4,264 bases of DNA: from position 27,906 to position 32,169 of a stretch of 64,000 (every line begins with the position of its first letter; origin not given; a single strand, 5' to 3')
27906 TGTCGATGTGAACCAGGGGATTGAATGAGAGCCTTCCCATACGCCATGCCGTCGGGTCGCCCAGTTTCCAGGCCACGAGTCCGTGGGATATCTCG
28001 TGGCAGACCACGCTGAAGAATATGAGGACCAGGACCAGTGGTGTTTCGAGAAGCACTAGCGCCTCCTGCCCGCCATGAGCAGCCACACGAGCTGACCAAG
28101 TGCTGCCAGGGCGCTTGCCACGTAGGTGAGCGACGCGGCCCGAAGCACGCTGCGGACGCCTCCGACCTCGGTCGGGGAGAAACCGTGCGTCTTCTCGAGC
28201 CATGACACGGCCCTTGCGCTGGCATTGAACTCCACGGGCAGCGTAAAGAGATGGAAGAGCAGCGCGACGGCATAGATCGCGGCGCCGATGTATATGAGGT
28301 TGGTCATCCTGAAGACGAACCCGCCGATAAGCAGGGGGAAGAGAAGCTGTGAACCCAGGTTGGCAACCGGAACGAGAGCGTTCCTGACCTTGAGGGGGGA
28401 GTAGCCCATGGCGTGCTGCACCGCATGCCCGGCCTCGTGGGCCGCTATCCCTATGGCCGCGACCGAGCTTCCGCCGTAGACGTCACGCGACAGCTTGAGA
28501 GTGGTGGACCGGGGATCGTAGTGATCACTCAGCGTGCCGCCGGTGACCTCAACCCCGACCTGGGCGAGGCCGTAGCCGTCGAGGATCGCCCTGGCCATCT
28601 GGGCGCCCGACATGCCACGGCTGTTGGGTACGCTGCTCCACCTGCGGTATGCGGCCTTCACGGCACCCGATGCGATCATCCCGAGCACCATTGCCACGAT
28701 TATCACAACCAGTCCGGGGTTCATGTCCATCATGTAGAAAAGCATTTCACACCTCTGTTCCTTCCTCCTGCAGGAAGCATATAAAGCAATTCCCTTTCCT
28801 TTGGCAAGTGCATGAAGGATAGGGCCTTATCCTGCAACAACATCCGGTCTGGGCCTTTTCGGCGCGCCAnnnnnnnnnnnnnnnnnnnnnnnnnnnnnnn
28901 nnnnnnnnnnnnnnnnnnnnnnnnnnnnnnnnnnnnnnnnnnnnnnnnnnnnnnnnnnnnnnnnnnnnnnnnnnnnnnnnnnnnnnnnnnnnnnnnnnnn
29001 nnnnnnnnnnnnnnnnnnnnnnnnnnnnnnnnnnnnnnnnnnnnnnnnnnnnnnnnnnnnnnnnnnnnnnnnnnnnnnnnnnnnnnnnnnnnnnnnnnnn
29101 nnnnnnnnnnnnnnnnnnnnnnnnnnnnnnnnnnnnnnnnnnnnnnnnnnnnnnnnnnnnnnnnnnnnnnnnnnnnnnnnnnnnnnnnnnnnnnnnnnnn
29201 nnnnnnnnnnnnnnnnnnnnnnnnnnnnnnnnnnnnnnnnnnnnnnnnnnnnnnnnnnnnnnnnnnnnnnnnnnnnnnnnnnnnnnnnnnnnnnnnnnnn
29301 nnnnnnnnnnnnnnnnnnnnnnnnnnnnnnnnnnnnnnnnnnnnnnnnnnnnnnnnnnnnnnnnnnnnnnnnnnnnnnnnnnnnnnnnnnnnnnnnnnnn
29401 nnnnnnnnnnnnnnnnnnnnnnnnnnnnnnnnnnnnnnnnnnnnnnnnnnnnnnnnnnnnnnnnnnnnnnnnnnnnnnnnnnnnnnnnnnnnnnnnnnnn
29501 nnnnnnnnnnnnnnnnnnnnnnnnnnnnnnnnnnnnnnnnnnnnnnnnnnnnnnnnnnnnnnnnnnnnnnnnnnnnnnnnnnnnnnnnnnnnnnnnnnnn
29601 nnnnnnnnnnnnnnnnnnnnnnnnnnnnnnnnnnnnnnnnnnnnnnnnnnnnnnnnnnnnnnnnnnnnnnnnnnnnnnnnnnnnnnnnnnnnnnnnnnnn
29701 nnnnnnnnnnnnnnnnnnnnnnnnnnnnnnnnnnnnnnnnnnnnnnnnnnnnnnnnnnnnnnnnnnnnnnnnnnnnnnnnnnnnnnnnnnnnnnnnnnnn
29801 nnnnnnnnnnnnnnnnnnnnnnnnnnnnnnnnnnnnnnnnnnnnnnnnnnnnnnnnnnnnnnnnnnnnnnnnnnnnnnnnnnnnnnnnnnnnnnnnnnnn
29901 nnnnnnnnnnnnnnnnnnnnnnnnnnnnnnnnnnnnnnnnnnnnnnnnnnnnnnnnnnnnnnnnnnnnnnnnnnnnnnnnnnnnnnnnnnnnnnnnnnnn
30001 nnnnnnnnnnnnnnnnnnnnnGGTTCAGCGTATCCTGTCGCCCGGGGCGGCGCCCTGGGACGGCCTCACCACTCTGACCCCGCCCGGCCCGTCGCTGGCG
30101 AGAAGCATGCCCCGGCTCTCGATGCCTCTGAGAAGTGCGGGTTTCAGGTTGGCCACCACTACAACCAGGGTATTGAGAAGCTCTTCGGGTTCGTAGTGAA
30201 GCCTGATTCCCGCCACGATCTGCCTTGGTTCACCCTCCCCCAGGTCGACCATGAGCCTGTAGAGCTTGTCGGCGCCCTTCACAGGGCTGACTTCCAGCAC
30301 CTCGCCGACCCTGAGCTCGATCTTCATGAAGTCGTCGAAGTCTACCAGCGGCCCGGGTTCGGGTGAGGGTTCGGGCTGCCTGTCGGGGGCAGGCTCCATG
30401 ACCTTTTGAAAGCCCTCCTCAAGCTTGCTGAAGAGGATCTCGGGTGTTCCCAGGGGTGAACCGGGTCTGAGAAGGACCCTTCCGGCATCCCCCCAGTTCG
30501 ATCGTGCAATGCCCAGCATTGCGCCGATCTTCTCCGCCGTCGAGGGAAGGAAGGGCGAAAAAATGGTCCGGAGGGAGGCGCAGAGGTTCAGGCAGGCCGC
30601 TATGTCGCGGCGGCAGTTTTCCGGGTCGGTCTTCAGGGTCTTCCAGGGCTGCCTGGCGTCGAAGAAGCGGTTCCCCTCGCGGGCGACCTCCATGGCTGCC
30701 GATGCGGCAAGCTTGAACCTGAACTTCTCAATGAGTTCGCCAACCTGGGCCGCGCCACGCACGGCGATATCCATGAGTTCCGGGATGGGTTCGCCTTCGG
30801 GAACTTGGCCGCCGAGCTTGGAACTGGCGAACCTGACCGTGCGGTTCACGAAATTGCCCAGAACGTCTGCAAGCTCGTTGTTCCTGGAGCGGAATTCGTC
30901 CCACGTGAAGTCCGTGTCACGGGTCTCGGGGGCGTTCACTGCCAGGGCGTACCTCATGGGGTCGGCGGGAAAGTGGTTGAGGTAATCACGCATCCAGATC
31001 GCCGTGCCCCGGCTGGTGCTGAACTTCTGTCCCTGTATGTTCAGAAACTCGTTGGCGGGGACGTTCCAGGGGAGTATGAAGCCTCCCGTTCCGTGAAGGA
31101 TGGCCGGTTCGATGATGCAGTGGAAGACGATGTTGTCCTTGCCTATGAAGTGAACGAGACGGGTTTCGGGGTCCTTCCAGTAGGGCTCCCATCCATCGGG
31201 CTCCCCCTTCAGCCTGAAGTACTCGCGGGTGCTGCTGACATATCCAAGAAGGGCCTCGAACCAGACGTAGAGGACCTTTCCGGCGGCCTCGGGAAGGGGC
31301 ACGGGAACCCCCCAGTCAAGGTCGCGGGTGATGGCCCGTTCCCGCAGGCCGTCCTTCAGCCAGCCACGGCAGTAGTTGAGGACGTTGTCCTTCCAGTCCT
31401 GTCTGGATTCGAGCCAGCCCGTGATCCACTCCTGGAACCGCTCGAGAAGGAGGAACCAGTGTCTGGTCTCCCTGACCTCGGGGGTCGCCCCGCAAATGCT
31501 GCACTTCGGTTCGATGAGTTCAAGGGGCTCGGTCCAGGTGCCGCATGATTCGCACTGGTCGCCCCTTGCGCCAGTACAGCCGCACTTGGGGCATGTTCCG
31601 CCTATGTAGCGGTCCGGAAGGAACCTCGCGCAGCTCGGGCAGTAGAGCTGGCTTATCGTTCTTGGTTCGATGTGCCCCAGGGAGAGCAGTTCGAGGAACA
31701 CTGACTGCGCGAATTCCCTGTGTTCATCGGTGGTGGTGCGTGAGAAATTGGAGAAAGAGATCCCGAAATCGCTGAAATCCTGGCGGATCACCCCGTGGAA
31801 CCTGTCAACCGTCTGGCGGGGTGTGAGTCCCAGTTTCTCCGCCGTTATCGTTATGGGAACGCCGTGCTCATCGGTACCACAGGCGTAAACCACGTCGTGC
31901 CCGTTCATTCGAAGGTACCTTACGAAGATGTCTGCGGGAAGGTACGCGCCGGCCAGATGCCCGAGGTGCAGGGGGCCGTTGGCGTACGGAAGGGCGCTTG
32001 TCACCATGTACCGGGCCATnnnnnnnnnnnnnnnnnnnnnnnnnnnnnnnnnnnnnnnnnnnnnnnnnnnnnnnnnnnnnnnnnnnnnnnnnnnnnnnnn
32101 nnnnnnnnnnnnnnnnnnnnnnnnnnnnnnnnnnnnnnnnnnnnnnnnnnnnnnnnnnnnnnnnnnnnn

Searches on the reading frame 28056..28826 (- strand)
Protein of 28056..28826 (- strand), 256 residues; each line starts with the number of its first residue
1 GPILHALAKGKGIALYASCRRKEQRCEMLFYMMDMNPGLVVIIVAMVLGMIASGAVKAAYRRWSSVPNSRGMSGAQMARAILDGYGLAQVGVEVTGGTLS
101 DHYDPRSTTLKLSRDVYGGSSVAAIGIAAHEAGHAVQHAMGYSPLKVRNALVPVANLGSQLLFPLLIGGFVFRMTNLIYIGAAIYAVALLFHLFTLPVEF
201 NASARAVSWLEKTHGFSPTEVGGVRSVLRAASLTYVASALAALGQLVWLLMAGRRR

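Call 26: search_protein_families(library=pfam, proteins=[window:28056-28826:-], max_evalue=0.01)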
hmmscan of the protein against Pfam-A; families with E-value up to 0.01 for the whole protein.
window:28056-28826:- (256 aa): 1 family
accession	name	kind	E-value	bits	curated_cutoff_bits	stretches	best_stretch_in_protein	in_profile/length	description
PF04298.18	Zn_peptidase_2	-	6.9e-81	271.4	27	1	40-251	3-215/218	Putative neutral zinc metallopeptidase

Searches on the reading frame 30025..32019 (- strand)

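Call 26: search_protein_families(library=pfam, proteins=[window:30025-32019:-], max_evalue=0.01)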
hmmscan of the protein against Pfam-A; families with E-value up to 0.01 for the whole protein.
window:30025-32019:- (664 aa): 6 families
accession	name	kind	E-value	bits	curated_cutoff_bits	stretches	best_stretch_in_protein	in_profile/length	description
PF09334.17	tRNA-synt_1g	-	8.7e-156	519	20.1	1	4-394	1-390/391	tRNA synthetases class I (M)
PF01588.26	tRNA_bind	-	6.3e-28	97.2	27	1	569-661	1-95/96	Putative tRNA binding domain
PF00133.28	tRNA-synt_1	-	3.7e-19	69.2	22.7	1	3-242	24-245/414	tRNA synthetases class I (I, L, M and V)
PF19303.5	Anticodon_3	-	8.4e-15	55.4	23.5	1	424-535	23-137/152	Anticodon binding domain of methionyl tRNA ligase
PF01406.26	tRNA-synt_1e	-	0.0001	22.2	27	0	323-361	244-282/301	tRNA synthetases class I (C) catalytic domain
PF08264.19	Anticodon_1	-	0.0024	18.2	25.1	1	424-499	13-87/148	Anticodon-binding domain of tRNA ligase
